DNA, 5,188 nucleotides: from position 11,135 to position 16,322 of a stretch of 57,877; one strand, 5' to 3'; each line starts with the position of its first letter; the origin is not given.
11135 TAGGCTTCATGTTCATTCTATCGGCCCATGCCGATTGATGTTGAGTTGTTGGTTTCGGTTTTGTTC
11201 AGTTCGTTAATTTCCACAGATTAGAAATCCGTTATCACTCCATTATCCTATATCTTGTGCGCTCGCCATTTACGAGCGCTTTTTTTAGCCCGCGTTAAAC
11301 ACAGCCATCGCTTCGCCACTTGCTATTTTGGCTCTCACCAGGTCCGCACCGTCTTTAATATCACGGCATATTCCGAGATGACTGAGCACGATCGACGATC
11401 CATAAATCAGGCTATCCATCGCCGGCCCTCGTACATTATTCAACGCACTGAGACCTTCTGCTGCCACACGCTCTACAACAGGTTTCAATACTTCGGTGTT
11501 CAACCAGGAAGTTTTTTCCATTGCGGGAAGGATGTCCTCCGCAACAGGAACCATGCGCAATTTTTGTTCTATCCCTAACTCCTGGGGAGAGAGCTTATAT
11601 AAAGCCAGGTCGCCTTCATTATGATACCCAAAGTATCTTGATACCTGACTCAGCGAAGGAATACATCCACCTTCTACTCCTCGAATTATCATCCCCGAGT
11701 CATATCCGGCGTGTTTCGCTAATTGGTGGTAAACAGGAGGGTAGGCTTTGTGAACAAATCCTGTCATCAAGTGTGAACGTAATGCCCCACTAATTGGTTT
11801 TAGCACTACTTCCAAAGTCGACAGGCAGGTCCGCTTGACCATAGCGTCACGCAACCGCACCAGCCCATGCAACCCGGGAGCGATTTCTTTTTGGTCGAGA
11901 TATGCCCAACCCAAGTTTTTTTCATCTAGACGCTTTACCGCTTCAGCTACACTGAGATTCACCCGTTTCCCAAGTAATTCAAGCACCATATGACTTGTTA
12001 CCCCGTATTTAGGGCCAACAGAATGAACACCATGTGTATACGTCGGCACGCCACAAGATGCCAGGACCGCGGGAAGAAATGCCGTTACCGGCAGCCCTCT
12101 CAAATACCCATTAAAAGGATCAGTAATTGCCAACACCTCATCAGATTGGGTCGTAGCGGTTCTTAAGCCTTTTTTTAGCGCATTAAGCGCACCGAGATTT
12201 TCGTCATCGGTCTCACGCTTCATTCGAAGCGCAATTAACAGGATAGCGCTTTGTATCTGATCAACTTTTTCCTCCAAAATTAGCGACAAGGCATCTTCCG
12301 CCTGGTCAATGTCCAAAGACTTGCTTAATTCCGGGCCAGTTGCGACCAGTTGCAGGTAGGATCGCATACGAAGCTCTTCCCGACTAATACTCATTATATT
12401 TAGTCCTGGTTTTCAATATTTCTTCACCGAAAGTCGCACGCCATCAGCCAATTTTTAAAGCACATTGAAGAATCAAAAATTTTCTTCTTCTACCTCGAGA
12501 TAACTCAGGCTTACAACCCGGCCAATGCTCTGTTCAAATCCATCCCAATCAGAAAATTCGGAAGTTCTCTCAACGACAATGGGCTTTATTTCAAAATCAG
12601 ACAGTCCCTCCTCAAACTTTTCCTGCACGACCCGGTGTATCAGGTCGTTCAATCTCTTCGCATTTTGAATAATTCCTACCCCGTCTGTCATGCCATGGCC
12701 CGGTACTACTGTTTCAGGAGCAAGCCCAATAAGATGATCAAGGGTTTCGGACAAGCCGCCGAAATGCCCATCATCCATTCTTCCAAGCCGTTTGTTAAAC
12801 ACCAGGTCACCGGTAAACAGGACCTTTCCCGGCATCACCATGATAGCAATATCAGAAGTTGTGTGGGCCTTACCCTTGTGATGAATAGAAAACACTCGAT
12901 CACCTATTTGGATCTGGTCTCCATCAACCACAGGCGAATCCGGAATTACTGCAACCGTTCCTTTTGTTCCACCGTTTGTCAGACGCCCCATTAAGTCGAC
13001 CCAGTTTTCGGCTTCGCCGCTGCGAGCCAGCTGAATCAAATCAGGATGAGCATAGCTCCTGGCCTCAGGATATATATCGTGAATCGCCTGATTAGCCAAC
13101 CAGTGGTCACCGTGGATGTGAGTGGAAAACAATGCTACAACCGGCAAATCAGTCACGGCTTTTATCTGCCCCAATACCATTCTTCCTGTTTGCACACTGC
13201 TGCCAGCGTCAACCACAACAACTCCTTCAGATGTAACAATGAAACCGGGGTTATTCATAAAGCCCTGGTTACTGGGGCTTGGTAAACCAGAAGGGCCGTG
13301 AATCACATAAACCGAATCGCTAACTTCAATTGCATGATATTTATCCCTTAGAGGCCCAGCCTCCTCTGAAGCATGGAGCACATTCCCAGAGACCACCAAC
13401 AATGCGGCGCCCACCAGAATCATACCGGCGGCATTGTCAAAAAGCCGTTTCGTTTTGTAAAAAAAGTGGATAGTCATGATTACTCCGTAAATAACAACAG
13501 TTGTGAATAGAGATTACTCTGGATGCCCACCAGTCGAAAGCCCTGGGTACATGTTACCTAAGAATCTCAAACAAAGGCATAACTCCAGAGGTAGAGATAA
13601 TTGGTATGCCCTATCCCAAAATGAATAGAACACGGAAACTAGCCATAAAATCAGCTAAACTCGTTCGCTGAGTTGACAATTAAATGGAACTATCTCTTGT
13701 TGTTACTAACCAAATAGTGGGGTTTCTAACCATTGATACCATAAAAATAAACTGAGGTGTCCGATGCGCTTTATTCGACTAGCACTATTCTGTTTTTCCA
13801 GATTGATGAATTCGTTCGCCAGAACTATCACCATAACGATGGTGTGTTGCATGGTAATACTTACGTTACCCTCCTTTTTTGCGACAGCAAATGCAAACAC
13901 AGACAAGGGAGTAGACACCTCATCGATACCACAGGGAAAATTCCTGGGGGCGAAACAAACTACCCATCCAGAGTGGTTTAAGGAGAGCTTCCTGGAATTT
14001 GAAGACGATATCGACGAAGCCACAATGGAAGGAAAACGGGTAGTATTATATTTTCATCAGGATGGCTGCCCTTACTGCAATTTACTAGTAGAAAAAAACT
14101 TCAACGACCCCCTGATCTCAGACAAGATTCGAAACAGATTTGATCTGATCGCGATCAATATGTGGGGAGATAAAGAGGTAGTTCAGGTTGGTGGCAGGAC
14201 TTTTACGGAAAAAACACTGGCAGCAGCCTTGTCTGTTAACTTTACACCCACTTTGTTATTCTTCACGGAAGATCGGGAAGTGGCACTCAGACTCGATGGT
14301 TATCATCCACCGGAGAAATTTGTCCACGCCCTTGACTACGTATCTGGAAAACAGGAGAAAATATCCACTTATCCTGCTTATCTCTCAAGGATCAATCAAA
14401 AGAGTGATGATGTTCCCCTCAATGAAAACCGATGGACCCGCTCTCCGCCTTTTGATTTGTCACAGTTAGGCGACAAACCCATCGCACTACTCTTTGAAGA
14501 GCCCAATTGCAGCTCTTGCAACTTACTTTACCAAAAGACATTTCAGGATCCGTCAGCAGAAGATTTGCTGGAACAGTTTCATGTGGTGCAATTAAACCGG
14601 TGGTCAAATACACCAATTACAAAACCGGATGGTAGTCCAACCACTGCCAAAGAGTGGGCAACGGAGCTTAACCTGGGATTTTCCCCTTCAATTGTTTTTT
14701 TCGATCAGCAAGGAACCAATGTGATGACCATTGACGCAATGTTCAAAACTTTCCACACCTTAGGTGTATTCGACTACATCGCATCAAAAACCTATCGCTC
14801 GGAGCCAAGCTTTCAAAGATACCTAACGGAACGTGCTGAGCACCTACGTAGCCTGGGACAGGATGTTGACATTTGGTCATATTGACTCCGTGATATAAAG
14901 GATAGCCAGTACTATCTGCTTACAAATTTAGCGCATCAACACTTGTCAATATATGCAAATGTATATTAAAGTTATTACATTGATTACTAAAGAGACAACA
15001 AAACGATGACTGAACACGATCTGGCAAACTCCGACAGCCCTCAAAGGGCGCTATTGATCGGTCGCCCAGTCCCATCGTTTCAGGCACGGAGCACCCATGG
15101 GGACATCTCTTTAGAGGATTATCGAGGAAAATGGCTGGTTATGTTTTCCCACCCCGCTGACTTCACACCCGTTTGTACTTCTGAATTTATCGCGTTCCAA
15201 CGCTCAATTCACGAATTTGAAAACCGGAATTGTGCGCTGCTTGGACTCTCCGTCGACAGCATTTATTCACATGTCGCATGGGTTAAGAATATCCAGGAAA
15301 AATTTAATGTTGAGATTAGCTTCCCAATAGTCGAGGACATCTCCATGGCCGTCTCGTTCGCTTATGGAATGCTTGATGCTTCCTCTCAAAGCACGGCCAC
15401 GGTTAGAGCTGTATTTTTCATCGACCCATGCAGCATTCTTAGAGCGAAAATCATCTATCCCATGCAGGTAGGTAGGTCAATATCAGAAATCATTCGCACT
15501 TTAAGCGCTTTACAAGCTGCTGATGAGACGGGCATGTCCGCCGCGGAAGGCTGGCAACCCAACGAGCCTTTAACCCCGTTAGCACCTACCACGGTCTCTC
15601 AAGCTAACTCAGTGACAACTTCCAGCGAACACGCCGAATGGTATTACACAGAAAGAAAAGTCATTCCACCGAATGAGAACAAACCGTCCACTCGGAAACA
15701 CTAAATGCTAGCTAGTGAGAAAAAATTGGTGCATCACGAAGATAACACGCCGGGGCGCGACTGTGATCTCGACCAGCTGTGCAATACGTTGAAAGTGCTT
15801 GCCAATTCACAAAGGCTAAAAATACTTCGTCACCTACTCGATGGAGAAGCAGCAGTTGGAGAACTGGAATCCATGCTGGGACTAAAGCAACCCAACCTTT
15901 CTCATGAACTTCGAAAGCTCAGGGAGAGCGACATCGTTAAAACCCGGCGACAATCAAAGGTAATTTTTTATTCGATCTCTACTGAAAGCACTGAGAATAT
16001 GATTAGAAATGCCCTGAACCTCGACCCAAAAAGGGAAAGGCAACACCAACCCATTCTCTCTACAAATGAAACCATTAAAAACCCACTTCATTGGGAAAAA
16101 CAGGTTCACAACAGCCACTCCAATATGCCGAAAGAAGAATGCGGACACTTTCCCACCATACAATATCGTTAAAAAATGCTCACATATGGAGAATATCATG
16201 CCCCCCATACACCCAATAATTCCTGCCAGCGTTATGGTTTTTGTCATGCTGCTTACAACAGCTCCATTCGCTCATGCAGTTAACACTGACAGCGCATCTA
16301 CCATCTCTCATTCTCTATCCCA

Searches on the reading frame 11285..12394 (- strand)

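Call 29: search_protein_families(library=pfam, proteins=[window:11285-12394:-], max_evalue=0.00001)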
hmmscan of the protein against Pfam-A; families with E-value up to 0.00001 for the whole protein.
window:11285-12394:- (369 aa): 2 families
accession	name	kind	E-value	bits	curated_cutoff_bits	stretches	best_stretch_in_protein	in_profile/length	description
PF02885.22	Glycos_trans_3N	-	5.6e-10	39.3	26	1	13-73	3-59/63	Glycosyl transferase family, helical bundle domain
PF00591.27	Glycos_transf_3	-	1.8e-08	34.8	27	1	104-362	21-252/253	Glycosyl transferase family, a/b domain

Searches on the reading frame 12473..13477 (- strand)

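Call 3: search_protein_families(library=pfam, proteins=[window:12473-13477:-], max_evalue=0.01)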
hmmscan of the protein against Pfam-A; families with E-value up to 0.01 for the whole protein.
window:12473-13477:- (334 aa): 1 family
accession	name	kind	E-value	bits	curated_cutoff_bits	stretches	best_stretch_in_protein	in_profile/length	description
PF00753.33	Lactamase_B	-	3.8e-24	86.1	22.7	1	73-261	4-196/196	Metallo-beta-lactamase superfamily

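Call 14: search_protein_families(library=ncbifam, proteins=[window:12473-13477:-], max_evalue=1)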
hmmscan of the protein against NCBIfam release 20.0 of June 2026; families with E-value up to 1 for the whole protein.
window:12473-13477:- (334 aa): 50 families (the best 25 are shown)
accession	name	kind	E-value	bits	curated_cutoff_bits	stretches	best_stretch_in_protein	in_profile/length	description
TIGR04559.1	SoxH_rel_PQQ_2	hypoth_equivalog_domain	1.4e-44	152.6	280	1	49-330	4-281/283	quinoprotein relay system zinc metallohydrolase 2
TIGR04558.1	SoxH_rel_PQQ_1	hypoth_equivalog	1.6e-44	152.1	300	1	48-332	7-283/285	quinoprotein relay system zinc metallohydrolase 1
NF033088.2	bla_subclass_B1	equivalog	4.3e-16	59.2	200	1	50-276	9-215/217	subclass B1 metallo-beta-lactamase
NF012229.1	bla_class_B_core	domain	1.2e-13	51.5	100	1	79-211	19-135/139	metallo-beta-lactamase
TIGR03413.1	GSH_gloB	equivalog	5.8e-12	45.5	200.8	2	180-262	83-165/248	hydroxyacylglutathione hydrolase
NF012146.1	blaB-IND-MUS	exception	8.9e-10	38.3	270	2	75-125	49-99/237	BlaB/IND/MUS family subclass B1 metallo-beta-lactamase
NF033087.1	bla_subclass_B2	equivalog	1.4e-08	34.8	240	1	76-275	23-218/221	subclass B2 metallo-beta-lactamase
NF041269.1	bla_B1_long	equivalog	3e-08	33.2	350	1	175-273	111-213/334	subclass B1 metallo-beta-lactamase, long type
NF012149.0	blaIND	exception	3.6e-07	29.9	430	1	73-125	49-101/239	IND family subclass B1 metallo-beta-lactamase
NF038184.1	blaVMB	exception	9.6e-07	28.4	500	1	187-276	139-233/242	VMB family subclass B1 metallo-beta-lactamase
NF038046.1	blaCVI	exception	2.3e-06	27.3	575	1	78-275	48-241/255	CVI family subclass B2 metallo-beta-lactamase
NF000450.2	bla-B1-FLAV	exception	2.9e-06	26.9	450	2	76-125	52-101/242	subclass B1 metallo-beta-lactamase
NF000444.3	blaEBR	exception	3.7e-06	26.7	475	2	75-125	47-97/234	EBR family subclass B1 metallo-beta-lactamase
NF000329.2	bla_B2_CphA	exception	8.3e-06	25.6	500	1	74-262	48-231/253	CphA family subclass B2 metallo-beta-lactamase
NF012100.0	blaVIM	exception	1.9e-05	24.2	500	1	78-273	71-252/266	VIM family subclass B1 metallo-beta-lactamase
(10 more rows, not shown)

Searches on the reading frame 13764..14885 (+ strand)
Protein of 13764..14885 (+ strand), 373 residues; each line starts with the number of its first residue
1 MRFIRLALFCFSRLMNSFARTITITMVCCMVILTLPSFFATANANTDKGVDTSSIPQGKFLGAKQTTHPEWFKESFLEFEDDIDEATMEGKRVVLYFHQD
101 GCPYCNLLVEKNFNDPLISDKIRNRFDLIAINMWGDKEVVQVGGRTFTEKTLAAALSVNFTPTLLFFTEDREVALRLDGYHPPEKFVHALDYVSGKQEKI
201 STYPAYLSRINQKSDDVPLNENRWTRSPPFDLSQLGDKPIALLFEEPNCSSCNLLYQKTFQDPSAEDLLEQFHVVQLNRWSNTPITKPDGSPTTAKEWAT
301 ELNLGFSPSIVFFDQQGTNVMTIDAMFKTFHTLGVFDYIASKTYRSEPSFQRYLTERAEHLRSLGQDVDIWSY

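Call 3: search_protein_families(library=pfam, proteins=[window:13764-14885:+], max_evalue=0.01)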
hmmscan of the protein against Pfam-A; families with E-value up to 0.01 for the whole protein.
window:13764-14885:+ (373 aa): 4 families
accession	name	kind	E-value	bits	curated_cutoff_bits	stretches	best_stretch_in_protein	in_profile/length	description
PF13098.12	Thioredoxin_2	-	3.2e-32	111.4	27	2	88-190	3-104/104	Thioredoxin-like domain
PF13899.12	Thioredoxin_7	-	2.2e-12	47.4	27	2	79-137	6-63/83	Thioredoxin-like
PF03190.21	Thioredox_DsbH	-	0.00058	20.3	27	0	80-131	27-78/163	Protein of unknown function, DUF255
PF00578.27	AhpC-TSA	-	0.0097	16.3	26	0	82-108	17-44/124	AhpC/TSA family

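Call 14: search_protein_families(library=ncbifam, proteins=[window:13764-14885:+], max_evalue=1)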
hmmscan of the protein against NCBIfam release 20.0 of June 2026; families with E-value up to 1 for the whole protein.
window:13764-14885:+ (373 aa): 4 families
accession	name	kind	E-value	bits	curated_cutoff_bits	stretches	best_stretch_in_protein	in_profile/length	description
NF001419.0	PRK00293.1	subfamily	1.8e-09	36.7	330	2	21-191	413-570/574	protein-disulfide reductase DsbD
NF045694.1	seleno_TsoB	exception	7.7e-09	34.2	805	2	83-191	467-569/572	rhodanese/DsbD fusion-like selenoprotein TsoB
NF041383.1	Trx_VPGUxxT_two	exception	0.0014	18.3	275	0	234-271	19-57/287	VPGUxxT family thioredoxin-like (seleno)protein, type 2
NF008657.0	PRK11657.1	equivalog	0.017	14.4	124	1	81-110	108-137/251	thiol:disulfide interchange protein DsbG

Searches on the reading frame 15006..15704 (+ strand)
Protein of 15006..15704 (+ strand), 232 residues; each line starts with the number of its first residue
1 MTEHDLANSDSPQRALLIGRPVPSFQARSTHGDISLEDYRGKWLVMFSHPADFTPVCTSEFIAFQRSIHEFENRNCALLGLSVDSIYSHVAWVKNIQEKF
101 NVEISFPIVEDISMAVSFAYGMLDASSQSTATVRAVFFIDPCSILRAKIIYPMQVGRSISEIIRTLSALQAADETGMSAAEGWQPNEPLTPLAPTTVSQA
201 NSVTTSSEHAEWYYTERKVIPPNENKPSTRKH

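Call 3: search_protein_families(library=pfam, proteins=[window:15006-15704:+], max_evalue=0.01)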
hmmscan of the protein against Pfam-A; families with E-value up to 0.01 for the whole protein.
window:15006-15704:+ (232 aa): 2 families
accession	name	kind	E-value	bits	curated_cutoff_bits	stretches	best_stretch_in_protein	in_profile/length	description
PF00578.27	AhpC-TSA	-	4.5e-31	107.8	26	1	18-147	1-123/124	AhpC/TSA family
PF08534.16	Redoxin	-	8.4e-11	42.3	26.6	1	19-141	3-124/148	Redoxin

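Call 14: search_protein_families(library=ncbifam, proteins=[window:15006-15704:+], max_evalue=1)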
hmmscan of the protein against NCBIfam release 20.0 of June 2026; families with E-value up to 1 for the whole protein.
window:15006-15704:+ (232 aa): 13 families
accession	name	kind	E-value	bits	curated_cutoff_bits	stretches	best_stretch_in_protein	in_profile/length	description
NF009668.0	PRK13189.1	equivalog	5.6e-71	238.3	211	1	14-207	8-199/224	peroxiredoxin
NF009669.0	PRK13190.1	equivalog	6.8e-61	205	261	1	18-215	5-200/203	putative peroxiredoxin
NF009670.0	PRK13191.1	equivalog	9.7e-56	188.7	374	1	13-219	4-212/215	putative peroxiredoxin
NF010122.0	PRK13599.1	equivalog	4.1e-49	166.9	456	1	15-186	6-177/220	peroxiredoxin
NF040737.1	peroxi_PrxU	equivalog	1.9e-31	109.6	270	1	10-191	30-216/233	thioredoxin-dependent peroxiredoxin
NF011576.0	PRK15000.1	subfamily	3.1e-23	82.5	301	1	40-186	33-178/200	peroxiredoxin C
TIGR03137.1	AhpC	equivalog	2.8e-19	69.6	272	1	19-184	5-171/187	alkyl hydroperoxide reductase subunit C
NF053650.1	PerredPrxQDein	equivalog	1.1e-11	44.9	260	1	23-143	2-120/148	thioredoxin-dependent peroxiredoxin PrxQ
NF006960.0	PRK09437.1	equivalog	9.7e-07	28.8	140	1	16-122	4-105/156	thioredoxin-dependent thiol peroxidase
NF002854.0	PRK03147.1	subfamily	1.9e-05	24.6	170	1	13-122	33-137/176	thiol-disulfide oxidoreductase ResA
NF045827.1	perox_SUH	exception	0.00066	19.1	298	1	32-152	35-150/178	thiol peroxidase Prx-SUH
NF001808.0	PRK00522.1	equivalog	0.0014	18.1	123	1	19-141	21-139/167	thiol peroxidase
NF005442.0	PRK07028.1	equivalog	0.039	12.5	593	1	72-165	121-212/430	bifunctional hexulose-6-phosphate synthase/ribonuclease regulator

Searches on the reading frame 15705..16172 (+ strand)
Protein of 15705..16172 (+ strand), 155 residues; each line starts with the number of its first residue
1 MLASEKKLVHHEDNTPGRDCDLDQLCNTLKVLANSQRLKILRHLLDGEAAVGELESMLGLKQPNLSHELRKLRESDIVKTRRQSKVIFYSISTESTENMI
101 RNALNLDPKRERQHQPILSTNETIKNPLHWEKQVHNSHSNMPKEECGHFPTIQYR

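Call 3: search_protein_families(library=pfam, proteins=[window:15705-16172:+], max_evalue=0.01)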
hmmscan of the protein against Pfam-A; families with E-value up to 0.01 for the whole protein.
window:15705-16172:+ (155 aa): 4 families
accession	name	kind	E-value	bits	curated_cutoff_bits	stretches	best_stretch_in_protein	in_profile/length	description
PF01022.26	HTH_5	-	6.6e-12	45.6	22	1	35-79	2-46/47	Bacterial regulatory protein, arsR family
PF12840.13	HTH_20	-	9.6e-08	32.3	27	1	32-81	1-51/51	Helix-turn-helix domain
PF01638.23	HxlR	-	0.00074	19.8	20.8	1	38-86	8-57/91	HxlR-like helix-turn-helix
PF12802.13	MarR_2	-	0.0013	19.3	27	1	39-82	9-54/61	MarR family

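Call 14: search_protein_families(library=ncbifam, proteins=[window:15705-16172:+], max_evalue=1)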
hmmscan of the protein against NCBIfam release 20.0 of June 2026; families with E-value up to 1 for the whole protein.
window:15705-16172:+ (155 aa): 15 families
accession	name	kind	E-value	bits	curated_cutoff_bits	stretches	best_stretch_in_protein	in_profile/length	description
NF033788.1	HTH_metalloreg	subfamily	2.2e-22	78.6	55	1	27-99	3-76/77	metalloregulator ArsR/SmtB family transcription factor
NF040642.1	sulf_sens_BigR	equivalog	3.7e-20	71.8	155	1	25-101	10-86/95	sulfite-sensing transcriptional repressor BigR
NF033789.1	repress_SdpR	subfamily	4.4e-13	48.9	100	1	28-104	1-77/79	autorepressor SdpR family transcription factor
NF045707.1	Dbac_1936_reg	equivalog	8.9e-12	44.9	115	1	23-102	5-84/99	ArsR/SmtB-type metalloregulator TsoR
NF047906.1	CdPbTransRegCmtR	equivalog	7e-08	32.3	150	1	29-102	15-88/104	Cd(II)/Pb(II)-sensing metalloregulatory transcriptional regulator CmtR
NF041413.1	ArsR_Rv2640c_fam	equivalog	7.1e-08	32.9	155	1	25-99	32-109/118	Rv2640c family ArsR-like transcriptional regulator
NF007528.0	PRK10141.1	subfamily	2.4e-07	30.6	97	1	28-93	9-75/117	metalloregulator ArsR/SmtB family transcription factor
NF052532.1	TransRegPagRBaca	equivalog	1.9e-06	27.9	170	1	21-101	13-93/99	transcriptional repressor PagR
TIGR01884.1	cas_HTH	subfamily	0.00012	21.6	60.2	1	29-83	136-191/202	CRISPR-associated CARF protein Csa3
NF053756.1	MreA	equivalog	0.00033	20.4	100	1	44-84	26-67/110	MreA family transcriptional regulator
NF053755.1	MsvR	equivalog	0.0055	16.4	220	1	28-83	6-61/236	transcriptional factor MsvR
NF047364.1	redox_TF_RrpB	exception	0.036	14.3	175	1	27-83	9-71/105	MarR family transcription factor RrpB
NF008847.0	PRK11886.1-2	equivalog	0.086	12.1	293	1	35-127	5-97/320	bifunctional biotin--[acetyl-CoA-carboxylase] ligase/biotin operon repressor BirA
NF047500.1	choline_R_CudC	equivalog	0.094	12.5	218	1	46-81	38-73/171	choline uptake/conversion transcriptional regulator CudC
NF007297.0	PRK09775.1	equivalog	0.13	11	401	1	39-91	6-56/446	type II toxin-antitoxin system HipA family toxin YjjJ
